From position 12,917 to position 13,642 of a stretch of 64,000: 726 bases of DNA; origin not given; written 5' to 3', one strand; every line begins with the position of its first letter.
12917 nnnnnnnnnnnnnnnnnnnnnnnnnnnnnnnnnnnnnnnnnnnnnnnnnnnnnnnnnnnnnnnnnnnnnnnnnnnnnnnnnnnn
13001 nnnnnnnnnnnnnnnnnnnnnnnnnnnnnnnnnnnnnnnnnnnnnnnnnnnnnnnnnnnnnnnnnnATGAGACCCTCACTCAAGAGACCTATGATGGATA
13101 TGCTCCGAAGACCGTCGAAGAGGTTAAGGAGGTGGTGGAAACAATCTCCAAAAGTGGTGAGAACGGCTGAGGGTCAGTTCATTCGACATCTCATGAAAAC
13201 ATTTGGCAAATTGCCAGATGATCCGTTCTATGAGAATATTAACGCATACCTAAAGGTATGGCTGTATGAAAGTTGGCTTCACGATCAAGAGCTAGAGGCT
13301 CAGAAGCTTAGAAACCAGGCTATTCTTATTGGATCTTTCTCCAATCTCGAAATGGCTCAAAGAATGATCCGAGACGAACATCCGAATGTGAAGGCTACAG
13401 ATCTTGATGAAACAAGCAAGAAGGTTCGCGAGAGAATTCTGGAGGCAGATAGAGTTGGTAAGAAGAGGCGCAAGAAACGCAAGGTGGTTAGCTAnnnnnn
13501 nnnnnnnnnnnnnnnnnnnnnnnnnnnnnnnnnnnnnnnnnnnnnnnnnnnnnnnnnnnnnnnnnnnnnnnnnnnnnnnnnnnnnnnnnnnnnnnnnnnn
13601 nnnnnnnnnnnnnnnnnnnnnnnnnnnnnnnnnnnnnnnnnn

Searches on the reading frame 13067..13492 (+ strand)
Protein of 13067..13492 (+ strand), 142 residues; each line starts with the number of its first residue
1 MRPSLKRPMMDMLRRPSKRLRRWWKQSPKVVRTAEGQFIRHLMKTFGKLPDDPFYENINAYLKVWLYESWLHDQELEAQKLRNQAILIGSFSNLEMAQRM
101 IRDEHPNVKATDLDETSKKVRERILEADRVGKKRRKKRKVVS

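Call 21: search_protein_families(library=pfam, proteins=[window:13067-13492:+], max_evalue=0.1)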
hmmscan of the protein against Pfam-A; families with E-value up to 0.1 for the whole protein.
window:13067-13492:+ (142 aa): 2 families
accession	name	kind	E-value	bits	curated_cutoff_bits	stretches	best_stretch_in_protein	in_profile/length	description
PF17220.8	DUF5137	-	0.072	14.4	25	0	67-135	9-77/78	Protein of unknown function (DUF5137)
PF16155.11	PnbB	-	0.079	13.3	26.9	1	34-87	15-66/153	4-hydroxylaminobenzoate lyase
